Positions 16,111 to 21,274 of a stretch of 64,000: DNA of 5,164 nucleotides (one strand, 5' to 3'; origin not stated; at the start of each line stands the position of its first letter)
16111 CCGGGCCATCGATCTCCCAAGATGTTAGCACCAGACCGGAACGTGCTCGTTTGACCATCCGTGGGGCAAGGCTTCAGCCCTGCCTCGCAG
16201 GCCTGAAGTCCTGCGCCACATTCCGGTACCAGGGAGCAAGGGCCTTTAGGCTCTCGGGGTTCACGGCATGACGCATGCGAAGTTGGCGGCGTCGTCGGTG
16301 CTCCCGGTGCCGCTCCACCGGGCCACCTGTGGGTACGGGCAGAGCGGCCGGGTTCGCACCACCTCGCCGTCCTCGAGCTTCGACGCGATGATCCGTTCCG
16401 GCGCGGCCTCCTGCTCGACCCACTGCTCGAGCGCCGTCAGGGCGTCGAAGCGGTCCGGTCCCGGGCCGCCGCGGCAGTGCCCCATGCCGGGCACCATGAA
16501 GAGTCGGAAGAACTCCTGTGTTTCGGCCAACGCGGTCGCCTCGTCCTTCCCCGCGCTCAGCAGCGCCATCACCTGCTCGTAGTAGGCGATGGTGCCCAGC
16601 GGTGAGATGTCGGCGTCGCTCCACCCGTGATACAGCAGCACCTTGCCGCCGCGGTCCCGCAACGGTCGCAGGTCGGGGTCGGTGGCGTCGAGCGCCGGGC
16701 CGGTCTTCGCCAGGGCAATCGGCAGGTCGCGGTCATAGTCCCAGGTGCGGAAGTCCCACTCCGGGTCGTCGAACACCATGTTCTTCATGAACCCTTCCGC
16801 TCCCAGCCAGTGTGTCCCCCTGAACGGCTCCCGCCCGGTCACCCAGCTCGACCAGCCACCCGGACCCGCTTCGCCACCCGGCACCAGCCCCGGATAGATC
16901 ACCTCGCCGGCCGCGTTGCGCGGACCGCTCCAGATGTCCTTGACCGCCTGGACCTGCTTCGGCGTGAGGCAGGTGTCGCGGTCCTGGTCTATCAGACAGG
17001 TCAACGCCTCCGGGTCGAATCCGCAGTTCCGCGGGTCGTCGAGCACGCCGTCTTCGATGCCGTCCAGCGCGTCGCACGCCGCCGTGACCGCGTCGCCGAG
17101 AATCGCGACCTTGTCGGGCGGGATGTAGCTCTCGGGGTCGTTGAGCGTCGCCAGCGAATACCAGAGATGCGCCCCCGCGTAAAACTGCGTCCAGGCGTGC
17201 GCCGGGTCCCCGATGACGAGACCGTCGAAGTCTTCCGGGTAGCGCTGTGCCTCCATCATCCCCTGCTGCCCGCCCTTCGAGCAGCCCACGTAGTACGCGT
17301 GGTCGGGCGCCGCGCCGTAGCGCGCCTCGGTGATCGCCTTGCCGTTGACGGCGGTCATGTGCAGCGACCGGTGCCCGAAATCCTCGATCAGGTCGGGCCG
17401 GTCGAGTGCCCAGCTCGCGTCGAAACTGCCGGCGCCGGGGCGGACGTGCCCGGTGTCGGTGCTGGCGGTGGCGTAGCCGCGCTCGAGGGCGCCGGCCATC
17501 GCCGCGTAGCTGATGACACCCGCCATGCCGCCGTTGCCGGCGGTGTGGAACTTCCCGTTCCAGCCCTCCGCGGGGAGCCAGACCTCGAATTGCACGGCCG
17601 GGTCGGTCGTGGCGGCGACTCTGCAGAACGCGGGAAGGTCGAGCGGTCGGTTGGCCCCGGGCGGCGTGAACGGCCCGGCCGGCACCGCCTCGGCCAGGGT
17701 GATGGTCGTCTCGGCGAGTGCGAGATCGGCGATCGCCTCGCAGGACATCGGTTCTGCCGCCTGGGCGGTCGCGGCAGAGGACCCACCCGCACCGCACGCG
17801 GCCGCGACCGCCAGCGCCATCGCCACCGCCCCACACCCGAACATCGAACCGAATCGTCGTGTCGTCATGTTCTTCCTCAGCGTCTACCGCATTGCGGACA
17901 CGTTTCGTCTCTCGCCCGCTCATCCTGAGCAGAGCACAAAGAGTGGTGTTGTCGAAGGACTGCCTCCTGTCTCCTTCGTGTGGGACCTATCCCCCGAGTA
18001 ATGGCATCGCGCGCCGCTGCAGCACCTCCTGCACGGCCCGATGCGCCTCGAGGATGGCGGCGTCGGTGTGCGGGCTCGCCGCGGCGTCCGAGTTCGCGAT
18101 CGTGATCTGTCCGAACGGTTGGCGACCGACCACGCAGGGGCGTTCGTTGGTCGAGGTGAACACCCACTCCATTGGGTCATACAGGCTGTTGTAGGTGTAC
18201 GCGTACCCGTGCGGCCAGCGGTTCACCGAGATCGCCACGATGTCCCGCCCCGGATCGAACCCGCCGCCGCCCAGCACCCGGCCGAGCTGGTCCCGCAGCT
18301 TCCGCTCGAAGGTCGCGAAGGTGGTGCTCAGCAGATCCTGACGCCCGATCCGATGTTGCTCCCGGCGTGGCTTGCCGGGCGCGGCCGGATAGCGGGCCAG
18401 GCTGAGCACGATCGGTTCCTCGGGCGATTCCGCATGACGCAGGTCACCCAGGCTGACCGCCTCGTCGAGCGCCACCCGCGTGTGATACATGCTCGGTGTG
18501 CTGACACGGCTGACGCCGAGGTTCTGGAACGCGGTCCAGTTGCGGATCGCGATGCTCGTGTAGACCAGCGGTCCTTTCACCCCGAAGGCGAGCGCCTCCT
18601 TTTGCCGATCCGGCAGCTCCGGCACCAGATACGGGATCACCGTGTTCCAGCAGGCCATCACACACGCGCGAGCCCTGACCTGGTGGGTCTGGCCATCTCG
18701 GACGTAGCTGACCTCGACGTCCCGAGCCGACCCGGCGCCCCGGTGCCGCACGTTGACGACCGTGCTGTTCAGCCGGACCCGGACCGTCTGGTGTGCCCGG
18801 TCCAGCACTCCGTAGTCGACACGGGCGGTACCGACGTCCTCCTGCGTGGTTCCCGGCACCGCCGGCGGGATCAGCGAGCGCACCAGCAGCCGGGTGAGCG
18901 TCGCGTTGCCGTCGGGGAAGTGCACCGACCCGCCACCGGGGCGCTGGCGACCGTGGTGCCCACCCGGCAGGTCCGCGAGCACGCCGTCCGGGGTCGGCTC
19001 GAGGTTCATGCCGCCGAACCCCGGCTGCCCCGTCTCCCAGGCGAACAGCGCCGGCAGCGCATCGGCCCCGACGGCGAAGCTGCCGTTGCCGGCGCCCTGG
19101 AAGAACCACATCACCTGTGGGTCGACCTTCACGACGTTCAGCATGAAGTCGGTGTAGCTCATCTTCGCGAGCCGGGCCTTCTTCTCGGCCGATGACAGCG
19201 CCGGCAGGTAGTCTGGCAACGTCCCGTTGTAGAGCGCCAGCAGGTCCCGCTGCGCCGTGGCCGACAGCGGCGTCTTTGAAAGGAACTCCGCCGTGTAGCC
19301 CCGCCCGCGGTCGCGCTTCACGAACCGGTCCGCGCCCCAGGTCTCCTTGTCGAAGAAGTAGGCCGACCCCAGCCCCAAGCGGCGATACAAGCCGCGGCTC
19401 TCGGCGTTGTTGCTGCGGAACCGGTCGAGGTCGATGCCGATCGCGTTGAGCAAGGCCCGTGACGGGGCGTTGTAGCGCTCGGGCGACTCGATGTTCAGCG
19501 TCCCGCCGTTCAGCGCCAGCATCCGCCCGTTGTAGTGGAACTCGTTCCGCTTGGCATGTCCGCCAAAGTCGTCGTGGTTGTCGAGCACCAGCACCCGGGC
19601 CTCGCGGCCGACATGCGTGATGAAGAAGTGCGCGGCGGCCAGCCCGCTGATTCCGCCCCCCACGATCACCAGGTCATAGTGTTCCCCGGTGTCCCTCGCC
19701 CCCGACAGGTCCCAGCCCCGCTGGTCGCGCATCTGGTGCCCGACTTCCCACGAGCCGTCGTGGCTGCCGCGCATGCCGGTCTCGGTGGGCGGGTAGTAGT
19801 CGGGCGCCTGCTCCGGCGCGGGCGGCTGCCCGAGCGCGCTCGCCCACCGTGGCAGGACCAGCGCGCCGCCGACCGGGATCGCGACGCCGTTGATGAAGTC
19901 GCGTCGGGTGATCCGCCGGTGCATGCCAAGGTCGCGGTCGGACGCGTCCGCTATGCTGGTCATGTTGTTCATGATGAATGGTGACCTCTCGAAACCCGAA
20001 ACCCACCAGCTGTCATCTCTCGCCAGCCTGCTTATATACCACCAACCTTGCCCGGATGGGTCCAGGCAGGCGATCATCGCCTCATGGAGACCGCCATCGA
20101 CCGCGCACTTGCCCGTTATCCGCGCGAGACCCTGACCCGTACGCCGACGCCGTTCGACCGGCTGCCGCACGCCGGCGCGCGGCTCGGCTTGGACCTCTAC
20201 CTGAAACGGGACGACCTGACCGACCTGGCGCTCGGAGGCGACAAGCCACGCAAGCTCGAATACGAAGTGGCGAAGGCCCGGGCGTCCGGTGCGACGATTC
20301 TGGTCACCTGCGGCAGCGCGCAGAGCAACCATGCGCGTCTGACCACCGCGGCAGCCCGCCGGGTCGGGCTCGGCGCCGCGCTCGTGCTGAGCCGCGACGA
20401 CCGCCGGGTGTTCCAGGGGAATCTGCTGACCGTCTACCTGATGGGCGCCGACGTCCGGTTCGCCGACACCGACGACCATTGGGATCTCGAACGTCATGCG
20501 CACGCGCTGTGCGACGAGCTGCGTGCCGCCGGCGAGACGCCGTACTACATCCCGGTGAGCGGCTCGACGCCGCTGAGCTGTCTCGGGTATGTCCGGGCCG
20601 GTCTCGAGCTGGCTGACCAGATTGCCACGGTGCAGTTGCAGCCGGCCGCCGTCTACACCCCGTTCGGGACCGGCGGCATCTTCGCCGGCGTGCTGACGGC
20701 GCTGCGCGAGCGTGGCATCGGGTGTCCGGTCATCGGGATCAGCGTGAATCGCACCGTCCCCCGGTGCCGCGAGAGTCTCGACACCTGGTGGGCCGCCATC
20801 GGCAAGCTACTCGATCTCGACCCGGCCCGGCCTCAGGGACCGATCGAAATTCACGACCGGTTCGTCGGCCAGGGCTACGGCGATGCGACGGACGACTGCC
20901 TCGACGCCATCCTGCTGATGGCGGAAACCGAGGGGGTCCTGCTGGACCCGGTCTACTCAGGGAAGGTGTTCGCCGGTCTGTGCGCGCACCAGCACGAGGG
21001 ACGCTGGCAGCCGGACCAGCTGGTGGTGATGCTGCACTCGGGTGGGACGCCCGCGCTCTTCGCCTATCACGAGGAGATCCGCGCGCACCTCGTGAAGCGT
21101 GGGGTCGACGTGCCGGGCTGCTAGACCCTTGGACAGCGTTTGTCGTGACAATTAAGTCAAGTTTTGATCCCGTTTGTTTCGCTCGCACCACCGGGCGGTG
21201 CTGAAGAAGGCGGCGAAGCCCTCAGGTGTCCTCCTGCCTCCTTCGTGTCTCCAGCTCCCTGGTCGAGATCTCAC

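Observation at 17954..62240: Dispersed intergenic repeat family built from CTCCTGY heptads (SD/anti-SD look-alikes), seven copies in 64 kb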

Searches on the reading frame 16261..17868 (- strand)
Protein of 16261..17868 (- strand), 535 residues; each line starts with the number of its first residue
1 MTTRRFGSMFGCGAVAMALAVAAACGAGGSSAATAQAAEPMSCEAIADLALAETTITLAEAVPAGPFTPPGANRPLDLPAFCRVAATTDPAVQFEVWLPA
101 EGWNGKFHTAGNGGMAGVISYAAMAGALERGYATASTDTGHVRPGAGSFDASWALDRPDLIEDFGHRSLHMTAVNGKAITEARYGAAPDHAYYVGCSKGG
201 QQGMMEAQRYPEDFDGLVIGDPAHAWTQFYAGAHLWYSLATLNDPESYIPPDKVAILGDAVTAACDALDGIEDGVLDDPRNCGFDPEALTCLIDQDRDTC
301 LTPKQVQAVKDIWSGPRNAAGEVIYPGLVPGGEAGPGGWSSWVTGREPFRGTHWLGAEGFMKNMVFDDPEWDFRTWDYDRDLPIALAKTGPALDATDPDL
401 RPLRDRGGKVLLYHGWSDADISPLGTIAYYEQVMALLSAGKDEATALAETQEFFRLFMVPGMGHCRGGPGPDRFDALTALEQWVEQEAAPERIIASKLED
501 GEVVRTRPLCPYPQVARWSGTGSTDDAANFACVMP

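Call 8: search_protein_families(library=pfam, proteins=[window:16261-17868:-])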
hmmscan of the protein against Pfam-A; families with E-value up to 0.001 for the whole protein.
window:16261-17868:- (535 aa): 2 families
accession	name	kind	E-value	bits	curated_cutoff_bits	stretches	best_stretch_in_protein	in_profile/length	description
PF07519.17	Tannase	-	1.2e-128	430.5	29.8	1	80-533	8-490/490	Tannase and feruloyl esterase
PF00326.27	Peptidase_S9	-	0.0001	22.3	22.6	0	186-241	61-116/213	Prolyl oligopeptidase family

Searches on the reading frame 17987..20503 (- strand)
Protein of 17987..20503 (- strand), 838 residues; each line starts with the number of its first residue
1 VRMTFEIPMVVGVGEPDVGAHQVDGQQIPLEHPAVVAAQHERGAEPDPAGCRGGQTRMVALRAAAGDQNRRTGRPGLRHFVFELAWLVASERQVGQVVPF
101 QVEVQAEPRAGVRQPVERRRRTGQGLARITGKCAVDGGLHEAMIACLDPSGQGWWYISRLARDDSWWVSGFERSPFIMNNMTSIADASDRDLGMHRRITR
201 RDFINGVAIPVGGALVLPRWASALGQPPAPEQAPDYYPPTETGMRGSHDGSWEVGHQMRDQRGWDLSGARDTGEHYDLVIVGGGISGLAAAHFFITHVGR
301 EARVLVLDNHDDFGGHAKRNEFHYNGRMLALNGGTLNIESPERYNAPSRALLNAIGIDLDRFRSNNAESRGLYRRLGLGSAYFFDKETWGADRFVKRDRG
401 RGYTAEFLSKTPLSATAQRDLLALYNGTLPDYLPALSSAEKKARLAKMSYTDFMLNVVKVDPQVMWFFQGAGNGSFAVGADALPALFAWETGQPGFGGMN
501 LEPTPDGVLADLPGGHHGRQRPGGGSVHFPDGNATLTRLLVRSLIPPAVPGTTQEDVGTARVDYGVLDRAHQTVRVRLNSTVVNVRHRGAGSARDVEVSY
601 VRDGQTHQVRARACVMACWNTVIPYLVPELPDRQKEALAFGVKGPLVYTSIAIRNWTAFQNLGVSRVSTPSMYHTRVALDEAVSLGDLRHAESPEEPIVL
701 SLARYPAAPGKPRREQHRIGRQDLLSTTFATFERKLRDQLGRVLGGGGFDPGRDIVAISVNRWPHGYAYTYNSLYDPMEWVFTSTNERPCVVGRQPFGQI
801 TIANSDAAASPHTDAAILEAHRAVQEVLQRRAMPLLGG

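Call 8: search_protein_families(library=pfam, proteins=[window:17987-20503:-])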
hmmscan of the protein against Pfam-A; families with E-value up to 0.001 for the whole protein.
window:17987-20503:- (838 aa): 2 families
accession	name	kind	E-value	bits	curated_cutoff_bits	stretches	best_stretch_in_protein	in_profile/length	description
PF13450.12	NAD_binding_8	-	7.7e-10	39.3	21.9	1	280-341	1-55/68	NAD(P)-binding Rossmann-like domain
PF01266.30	DAO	-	7.5e-07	29.4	27.9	1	277-320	1-42/353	FAD dependent oxidoreductase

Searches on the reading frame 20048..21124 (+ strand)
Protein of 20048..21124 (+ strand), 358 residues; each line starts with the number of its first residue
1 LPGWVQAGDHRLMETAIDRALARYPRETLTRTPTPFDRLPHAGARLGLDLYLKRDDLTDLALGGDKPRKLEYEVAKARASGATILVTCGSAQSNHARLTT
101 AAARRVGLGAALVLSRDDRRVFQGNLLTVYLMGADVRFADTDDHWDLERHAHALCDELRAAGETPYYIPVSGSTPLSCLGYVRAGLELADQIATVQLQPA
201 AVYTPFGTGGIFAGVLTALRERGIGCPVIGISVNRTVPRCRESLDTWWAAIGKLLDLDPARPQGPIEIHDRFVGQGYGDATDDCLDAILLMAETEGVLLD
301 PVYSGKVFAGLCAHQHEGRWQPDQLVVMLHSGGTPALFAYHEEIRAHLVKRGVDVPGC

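Call 8: search_protein_families(library=pfam, proteins=[window:20048-21124:+])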
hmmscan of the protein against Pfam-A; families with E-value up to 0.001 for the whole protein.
window:20048-21124:+ (358 aa): 1 family
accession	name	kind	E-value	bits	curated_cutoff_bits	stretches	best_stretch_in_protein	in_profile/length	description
PF00291.31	PALP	-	9.9e-47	160.1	35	1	29-332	3-295/295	Pyridoxal-phosphate dependent enzyme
